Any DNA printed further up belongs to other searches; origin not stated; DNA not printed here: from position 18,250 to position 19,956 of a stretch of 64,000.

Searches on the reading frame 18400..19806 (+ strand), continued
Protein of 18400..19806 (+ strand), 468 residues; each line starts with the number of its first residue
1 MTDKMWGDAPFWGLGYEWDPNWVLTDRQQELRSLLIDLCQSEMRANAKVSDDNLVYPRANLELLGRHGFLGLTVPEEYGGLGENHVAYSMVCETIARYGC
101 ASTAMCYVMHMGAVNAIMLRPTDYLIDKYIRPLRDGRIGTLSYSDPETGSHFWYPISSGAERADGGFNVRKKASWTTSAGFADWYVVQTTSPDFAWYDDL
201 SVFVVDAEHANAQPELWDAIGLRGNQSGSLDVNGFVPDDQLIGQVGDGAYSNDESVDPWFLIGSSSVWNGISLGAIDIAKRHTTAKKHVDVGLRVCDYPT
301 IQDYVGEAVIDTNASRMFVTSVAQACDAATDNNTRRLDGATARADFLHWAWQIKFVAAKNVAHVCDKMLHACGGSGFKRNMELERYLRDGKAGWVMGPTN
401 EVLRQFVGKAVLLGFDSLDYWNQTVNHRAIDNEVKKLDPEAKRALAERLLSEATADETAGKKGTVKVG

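Call 24: find_encoding_contigs(protein=P0055, flank=10000, max_places=1)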
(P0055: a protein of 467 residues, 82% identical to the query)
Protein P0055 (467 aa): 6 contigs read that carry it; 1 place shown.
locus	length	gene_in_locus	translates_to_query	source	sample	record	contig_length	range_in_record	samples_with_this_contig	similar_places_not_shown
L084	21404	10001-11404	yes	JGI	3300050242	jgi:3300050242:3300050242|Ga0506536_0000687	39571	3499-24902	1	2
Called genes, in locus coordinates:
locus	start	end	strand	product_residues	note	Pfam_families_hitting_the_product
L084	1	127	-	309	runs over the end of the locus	PF13230:GATase_4 (weak), PF13522:GATase_6, PF13537:GATase_7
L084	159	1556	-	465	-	PF00120:Gln-synt_C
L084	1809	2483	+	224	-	PF13560:HTH_31, PF01381:HTH_3, PF12844:HTH_19, PF07883:Cupin_2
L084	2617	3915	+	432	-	PF00890:FAD_binding_2 (faint), PF01266:DAO, PF01946:Thi4 (faint)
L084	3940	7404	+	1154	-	-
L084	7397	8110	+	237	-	-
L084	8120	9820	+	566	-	PF01268:FTHFS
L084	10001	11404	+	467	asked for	PF02771:Acyl-CoA_dh_N, PF02770:Acyl-CoA_dh_M (weak), PF00441:Acyl-CoA_dh_1, PF08028:Acyl-CoA_dh_2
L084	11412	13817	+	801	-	PF09347:DUF1989, PF01571:GCV_T, PF08669:GCV_T_C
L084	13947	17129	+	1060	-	PF13424:TPR_12 (weak)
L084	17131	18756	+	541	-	PF02543:Carbam_trans_N, PF16861:Carbam_trans_C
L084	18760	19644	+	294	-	PF00294:PfkB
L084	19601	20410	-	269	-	PF13289:SIR2_2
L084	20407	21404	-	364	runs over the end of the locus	PF20706:GT4-conflict (faint), PF13439:Glyco_transf_4, PF13579:Glyco_trans_4_4 (weak), PF00534:Glycos_transf_1, PF13692:Glyco_trans_1_4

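Call 39: search_protein_families(library=pfam, proteins=[L019:16516-18015:-, L009:14600-16081:+, L009:7891-9795:+, L035:5993-6823:+, L009:7291-7890:+, L009:20489-20905:+, L013:18665-19570:+, L043:17510-18967:+, L043:14125-15177:+, L068:13702-14673:+], max_evalue=0.001)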
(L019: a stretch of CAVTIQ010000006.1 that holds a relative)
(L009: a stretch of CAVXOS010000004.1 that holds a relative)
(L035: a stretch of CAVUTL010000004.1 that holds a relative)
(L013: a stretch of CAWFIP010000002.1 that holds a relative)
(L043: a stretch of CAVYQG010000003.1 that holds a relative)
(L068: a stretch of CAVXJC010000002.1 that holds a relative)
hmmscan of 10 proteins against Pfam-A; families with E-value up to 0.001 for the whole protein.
L019:16516-18015:- (499 aa): 1 family
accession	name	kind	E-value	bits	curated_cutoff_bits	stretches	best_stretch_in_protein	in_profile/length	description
PF07690.21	MFS_1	-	4.4e-26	92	33.4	1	67-353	2-316/347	Major Facilitator Superfamily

L009:14600-16081:+ (493 aa): 1 family
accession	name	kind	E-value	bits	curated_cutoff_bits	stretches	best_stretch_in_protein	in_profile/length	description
PF00082.27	Peptidase_S8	-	1.1e-42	146.7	21.8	1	66-296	3-276/288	Subtilase family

L009:7891-9795:+ (634 aa): 4 families
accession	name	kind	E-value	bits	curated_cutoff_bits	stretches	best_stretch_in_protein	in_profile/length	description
PF00270.35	DEAD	-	1.3e-23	83.9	26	1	36-201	1-166/167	DEAD/DEAH box helicase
PF00271.37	Helicase_C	-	2.5e-21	76.4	23.5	1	236-343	3-110/110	Helicase conserved C-terminal domain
PF16124.10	RecQ_Zn_bind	-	1.7e-09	38.7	25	1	451-490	24-65/66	RecQ zinc-binding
PF04851.21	ResIII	-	1.2e-07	32.2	22.5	1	36-194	5-162/164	Type III restriction enzyme, res subunit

L035:5993-6823:+ (276 aa): 2 families
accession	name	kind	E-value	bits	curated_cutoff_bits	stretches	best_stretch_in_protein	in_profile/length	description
PF00117.34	GATase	-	2.7e-18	66.8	22.8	1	62-221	17-176/190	Glutamine amidotransferase class-I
PF07685.20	GATase_3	-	0.00058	20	27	1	78-155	35-113/196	CobB/CobQ-like glutamine amidotransferase domain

L009:7291-7890:+ (199 aa): 1 family
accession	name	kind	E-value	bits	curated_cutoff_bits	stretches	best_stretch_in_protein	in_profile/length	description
PF04828.22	GFA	-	5.8e-14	52.6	24.3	1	75-172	14-114/115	Glutathione-dependent formaldehyde-activating enzyme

L009:20489-20905:+ (138 aa): 0 families

L013:18665-19570:+ (301 aa): 1 family
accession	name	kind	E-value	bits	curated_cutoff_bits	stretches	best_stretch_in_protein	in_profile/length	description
PF00582.32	Usp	-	0.00024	22.1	24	1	174-296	11-137/141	Universal stress protein family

L043:17510-18967:+ (485 aa): 1 family
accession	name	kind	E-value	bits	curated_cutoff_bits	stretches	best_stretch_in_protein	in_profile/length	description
PF00909.26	Ammonium_transp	-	3.7e-27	95.5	23.2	1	39-453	10-391/399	Ammonium Transporter Family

L043:14125-15177:+ (350 aa): 0 families

L068:13702-14673:+ (323 aa): 1 family
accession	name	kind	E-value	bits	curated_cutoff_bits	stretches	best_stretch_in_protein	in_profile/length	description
PF05721.19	PhyH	-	2.5e-23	83.9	22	1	48-259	1-210/213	Phytanoyl-CoA dioxygenase (PhyH)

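Call 49: search_protein_representatives(protein=window:18400-19806:+)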
Query: 468 residues. Proteins with E-value up to 0.001 (for the whole library): 7789; up to 1e-10: 1843; up to 1e-30: 180. The best 150 are listed.
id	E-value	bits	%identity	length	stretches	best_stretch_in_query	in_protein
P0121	1.8e-192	656.8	65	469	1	3-454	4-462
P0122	2.2e-187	640.1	79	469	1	1-344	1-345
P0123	6.5e-176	602.3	77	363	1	120-457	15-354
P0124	1.4e-146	505.5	77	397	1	1-275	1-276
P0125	6.4e-139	480.3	48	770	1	4-457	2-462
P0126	2.5e-127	442.1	46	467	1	3-453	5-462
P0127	1.9e-126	439.2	78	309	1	1-232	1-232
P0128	8.4e-123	427.1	67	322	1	74-374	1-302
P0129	3.1e-113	395.6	60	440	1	105-429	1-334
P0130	2.7e-110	385.9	79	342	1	1-212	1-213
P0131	4.2e-110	385.2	69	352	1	88-344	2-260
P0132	4.1e-108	378.7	79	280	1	1-203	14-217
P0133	5.9e-104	365.0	78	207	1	1-194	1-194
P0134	1.6e-103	363.5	73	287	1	1-208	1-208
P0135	1.3e-100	354.0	62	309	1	1-271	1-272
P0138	1.2e-99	350.7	40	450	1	4-443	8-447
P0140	2.5e-97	343.1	47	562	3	4-248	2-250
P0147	4.4e-86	306.0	37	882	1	4-463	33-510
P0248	2.4e-37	145.3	26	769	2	33-406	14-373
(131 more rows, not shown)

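Call 50: search_protein_families(library=pfam, proteins=[P0125, P0147, P0140, P0126, P0138, P0121, P0248], max_evalue=0.001)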
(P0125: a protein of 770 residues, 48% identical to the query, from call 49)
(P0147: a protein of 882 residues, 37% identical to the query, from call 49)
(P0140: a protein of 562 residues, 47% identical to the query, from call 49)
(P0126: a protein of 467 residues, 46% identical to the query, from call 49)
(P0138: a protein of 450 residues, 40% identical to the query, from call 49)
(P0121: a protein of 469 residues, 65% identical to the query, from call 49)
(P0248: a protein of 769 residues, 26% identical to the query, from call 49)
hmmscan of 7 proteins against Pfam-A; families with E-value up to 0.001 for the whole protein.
P0125 (770 aa): 5 families
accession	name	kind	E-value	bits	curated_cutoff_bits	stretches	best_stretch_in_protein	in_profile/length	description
PF00970.30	FAD_binding_6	-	1.2e-23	83.7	21.1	1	512-609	2-99/99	Oxidoreductase FAD-binding domain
PF02771.21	Acyl-CoA_dh_N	-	2.3e-20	73.5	22.9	1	23-133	1-110/113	Acyl-CoA dehydrogenase, N-terminal domain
PF00175.26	NAD_binding_1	-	1.8e-17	64.4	22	1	619-722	1-103/109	Oxidoreductase NAD-binding domain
PF00441.29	Acyl-CoA_dh_1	-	8.7e-08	32.9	22.4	1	269-413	21-146/150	Acyl-CoA dehydrogenase, C-terminal domain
PF22924.1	ACOX_C_alpha1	-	0.0006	20.1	27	0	319-411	74-163/169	Acyl-CoA oxidase, C-alpha1 domain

P0147 (882 aa): 5 families
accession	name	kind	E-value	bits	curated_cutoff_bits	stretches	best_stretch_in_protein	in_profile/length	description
PF00970.30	FAD_binding_6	-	2.1e-15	57.3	21.1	1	554-659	2-99/99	Oxidoreductase FAD-binding domain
PF02771.21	Acyl-CoA_dh_N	-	1.2e-13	51.9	22.9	1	54-140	1-86/113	Acyl-CoA dehydrogenase, N-terminal domain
PF08028.16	Acyl-CoA_dh_2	-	7.3e-12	46.2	22.7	1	309-439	4-125/134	Acyl-CoA dehydrogenase, C-terminal domain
PF00441.29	Acyl-CoA_dh_1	-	7.5e-12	46.1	22.4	1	313-456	23-147/150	Acyl-CoA dehydrogenase, C-terminal domain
PF00175.26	NAD_binding_1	-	3.5e-09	37.7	22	1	676-769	8-104/109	Oxidoreductase NAD-binding domain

P0140 (562 aa): 3 families
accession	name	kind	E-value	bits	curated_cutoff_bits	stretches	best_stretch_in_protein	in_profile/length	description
PF02771.21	Acyl-CoA_dh_N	-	1.3e-20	74.3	22.9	1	23-133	1-110/113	Acyl-CoA dehydrogenase, N-terminal domain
PF00970.30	FAD_binding_6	-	4.9e-10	40.1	21.1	1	467-502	64-99/99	Oxidoreductase FAD-binding domain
PF00175.26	NAD_binding_1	-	6.4e-06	27.2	22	1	512-561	1-50/109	Oxidoreductase NAD-binding domain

P0126 (467 aa): 5 families
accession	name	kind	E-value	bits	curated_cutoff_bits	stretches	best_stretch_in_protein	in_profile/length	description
PF00441.29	Acyl-CoA_dh_1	-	2.8e-15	57.2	22.4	1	270-420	19-149/150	Acyl-CoA dehydrogenase, C-terminal domain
PF02771.21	Acyl-CoA_dh_N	-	2.9e-14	53.9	22.9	1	27-126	1-98/113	Acyl-CoA dehydrogenase, N-terminal domain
PF08028.16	Acyl-CoA_dh_2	-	1e-06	29.5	22.7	1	272-402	6-126/134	Acyl-CoA dehydrogenase, C-terminal domain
PF22924.1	ACOX_C_alpha1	-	7.2e-05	23.1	27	1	294-418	42-166/169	Acyl-CoA oxidase, C-alpha1 domain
PF02770.24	Acyl-CoA_dh_M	-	0.00017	22.1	33.3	1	146-240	3-97/97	Acyl-CoA dehydrogenase, middle domain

P0138 (450 aa): 3 families
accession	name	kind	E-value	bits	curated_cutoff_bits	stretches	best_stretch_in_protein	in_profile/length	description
PF02771.21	Acyl-CoA_dh_N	-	1.6e-12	48.2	22.9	1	30-124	2-96/113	Acyl-CoA dehydrogenase, N-terminal domain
PF00441.29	Acyl-CoA_dh_1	-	2e-10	41.5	22.4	1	272-414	19-146/150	Acyl-CoA dehydrogenase, C-terminal domain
PF08028.16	Acyl-CoA_dh_2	-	0.00076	20.2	22.7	0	271-399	3-126/134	Acyl-CoA dehydrogenase, C-terminal domain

P0121 (469 aa): 4 families
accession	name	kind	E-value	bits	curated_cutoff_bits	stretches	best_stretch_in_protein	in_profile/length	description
PF02771.21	Acyl-CoA_dh_N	-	3.8e-15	56.7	22.9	1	26-121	1-95/113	Acyl-CoA dehydrogenase, N-terminal domain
PF00441.29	Acyl-CoA_dh_1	-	7.5e-08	33.1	22.4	1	291-419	38-149/150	Acyl-CoA dehydrogenase, C-terminal domain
PF02770.24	Acyl-CoA_dh_M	-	1.8e-05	25.2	33.3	1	145-238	3-96/97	Acyl-CoA dehydrogenase, middle domain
PF08028.16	Acyl-CoA_dh_2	-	0.00035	21.3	22.7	1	275-400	9-125/134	Acyl-CoA dehydrogenase, C-terminal domain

P0248 (769 aa): 6 families
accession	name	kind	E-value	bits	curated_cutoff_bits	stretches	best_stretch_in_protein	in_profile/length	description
PF00441.29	Acyl-CoA_dh_1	-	1.5e-99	330.7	22.4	2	230-378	1-149/150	Acyl-CoA dehydrogenase, C-terminal domain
PF02771.21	Acyl-CoA_dh_N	-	3.5e-70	234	22.9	2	9-118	4-113/113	Acyl-CoA dehydrogenase, N-terminal domain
PF02770.24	Acyl-CoA_dh_M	-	1.1e-57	192.7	33.3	2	122-218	1-97/97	Acyl-CoA dehydrogenase, middle domain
PF08028.16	Acyl-CoA_dh_2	-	6.4e-48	162.9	22.7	2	632-754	1-133/134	Acyl-CoA dehydrogenase, C-terminal domain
PF22924.1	ACOX_C_alpha1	-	9e-08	32.5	27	0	650-755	49-158/169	Acyl-CoA oxidase, C-alpha1 domain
PF11794.13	HpaB_N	-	3.8e-06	27.1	35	0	149-196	179-227/270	4-hydroxyphenylacetate 3-hydroxylase N terminal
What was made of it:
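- Fusion to an NADH-reductase module fits reductive chemistry equally well (call 50).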

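Call 52: predict_structure(alignment_id=A1)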
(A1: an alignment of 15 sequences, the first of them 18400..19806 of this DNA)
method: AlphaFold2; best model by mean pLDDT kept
length: 468 residues; sequences in the alignment: 15
mean_pLDDT: 44.5   pTM: 0.45
mean pLDDT of the five models: 44.5, 43.9, 42.1, 40.7, 35.3
residues with pLDDT >= 90: 0; 70-90: 19; 50-70: 144; < 50: 305
segments of 3 or more residues with pLDDT < 50: 1-20, 48-54, 96-103, 114-122, 138-160, 169-233, 244-303, 333-345, 369-438, 460-468
pLDDT, mean of each block of 10 residues (from residue 1): 25 34 66 74 58 52 66 57 57 50 49 47 52 52 30 37 59 29 27 28 35 40 31 54 44 41 44 49 37 30 51 58 57 47 49 51 50 37 31 26 31 32 33 41 51 53 33
secondary structure, 60 per line:
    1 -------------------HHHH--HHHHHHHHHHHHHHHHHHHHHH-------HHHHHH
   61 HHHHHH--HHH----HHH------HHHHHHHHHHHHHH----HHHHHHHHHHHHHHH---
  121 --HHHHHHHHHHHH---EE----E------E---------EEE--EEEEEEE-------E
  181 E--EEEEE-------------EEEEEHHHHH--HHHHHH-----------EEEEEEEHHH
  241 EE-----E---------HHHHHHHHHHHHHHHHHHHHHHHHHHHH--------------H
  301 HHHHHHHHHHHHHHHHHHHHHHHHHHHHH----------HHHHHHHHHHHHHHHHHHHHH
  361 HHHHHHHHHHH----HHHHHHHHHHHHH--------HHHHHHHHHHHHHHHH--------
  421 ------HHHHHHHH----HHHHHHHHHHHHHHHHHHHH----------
elements in order: H20-23 H26-47 H55-66 H85-98 H103-117 H123-134 E161-163 E166-172 E184-188 E202-206 H207-211 H214-219 E231-237 H258-285 H300-329 H340-371 H376-388 H397-412 H427-434 H439-458
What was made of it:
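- Tried and rejected: The run with 15 near-identical homologs gave pLDDT 44.5 and was discarded (call 52).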

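Call 54: find_related_loci(query=P0126, collection=genome_contigs, flank=10000)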
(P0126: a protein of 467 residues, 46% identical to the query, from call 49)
Query P0126 (467 aa) in genome_contigs; peptide patterns used: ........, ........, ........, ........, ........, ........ (x = any residue, [..] = any of these).
33 stretches matched a pattern; 28 encode a relative of the query (tblastn E <= 1e-3); 28 distinct loci.
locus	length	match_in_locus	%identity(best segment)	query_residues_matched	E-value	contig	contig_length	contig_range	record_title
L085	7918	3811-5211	98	1-467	0e+0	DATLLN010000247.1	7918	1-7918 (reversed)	MAG TPA_asm: Gaiellales bacterium isolate SMAG_U13749 k141_3842719, whole genome shotgun sequence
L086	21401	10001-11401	92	1-467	0e+0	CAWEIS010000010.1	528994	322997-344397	MAG: uncultured Actinomycetes bacterium isolate MFD07639.bin.1.71 genome assembly, contig: contig_22873, whole genome sh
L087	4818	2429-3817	89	5-467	0e+0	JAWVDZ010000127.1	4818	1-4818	MAG: Gaiellales bacterium isolate BP_418 scaffold_5292593, whole genome shotgun sequence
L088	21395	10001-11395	89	3-467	0e+0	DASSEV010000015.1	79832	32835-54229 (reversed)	MAG TPA_asm: Gaiellales bacterium isolate SMAG_U987 k141_647492, whole genome shotgun sequence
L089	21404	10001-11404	87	1-467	0e+0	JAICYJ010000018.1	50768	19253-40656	MAG: Thermoleophilia bacterium isolate LS_ISSM_2_bin.20 k141_2169893_length_50768_cov_18.7930, whole genome shotgun sequ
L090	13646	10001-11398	87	1-466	0e+0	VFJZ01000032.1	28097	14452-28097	MAG: Actinomycetota bacterium isolate Bin_62_12 c_000004632215, whole genome shotgun sequence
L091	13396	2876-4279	87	1-467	0e+0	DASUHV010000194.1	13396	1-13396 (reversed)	MAG TPA_asm: Gaiellales bacterium isolate SMAG_U1443 k141_926984, whole genome shotgun sequence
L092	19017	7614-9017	87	1-467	0e+0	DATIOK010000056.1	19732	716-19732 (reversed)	MAG TPA_asm: Gaiellales bacterium isolate SMAG_U15821 k141_1342349, whole genome shotgun sequence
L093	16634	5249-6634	88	6-467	0e+0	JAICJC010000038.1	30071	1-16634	MAG: Thermoleophilia bacterium isolate GZL_FP_2_bin.148 k141_1702834_length_30071_cov_94.0411, whole genome shotgun sequ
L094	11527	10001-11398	87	2-467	0e+0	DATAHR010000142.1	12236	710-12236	MAG TPA_asm: Gaiellales bacterium isolate SMAG_U6862 k141_1991490, whole genome shotgun sequence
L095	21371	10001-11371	84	6-462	0e+0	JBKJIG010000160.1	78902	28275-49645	MAG: Gaiellales bacterium isolate ant_bin.151 S1Ck117_3392183_flag_0_multi_23.0000_len_78902, whole genome shotgun seque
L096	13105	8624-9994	71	6-462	0e+0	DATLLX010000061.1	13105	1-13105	MAG TPA_asm: Gaiellales bacterium isolate SMAG_U13759 k141_4870743, whole genome shotgun sequence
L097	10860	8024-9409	68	6-467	0e+0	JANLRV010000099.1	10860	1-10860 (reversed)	MAG: Actinomycetes bacterium isolate OTE_25_metabat_83 OTE_25_k141_1154398, whole genome shotgun sequence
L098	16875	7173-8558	67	6-467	0e+0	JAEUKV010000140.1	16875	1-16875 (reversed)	MAG: Rhodospirillaceae bacterium isolate new MAG-104 k141_4164514, whole genome shotgun sequence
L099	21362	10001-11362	65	6-459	0e+0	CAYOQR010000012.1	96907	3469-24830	MAG TPA_asm: uncultured Rhodospirillaceae bacterium isolate SRP262948_co1_139 genome assembly, contig: NODE_240_length_9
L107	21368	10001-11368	64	7-462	0e+0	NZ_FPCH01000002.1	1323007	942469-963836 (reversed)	Hyphomicrobium facile strain DSM 1565, whole genome shotgun sequence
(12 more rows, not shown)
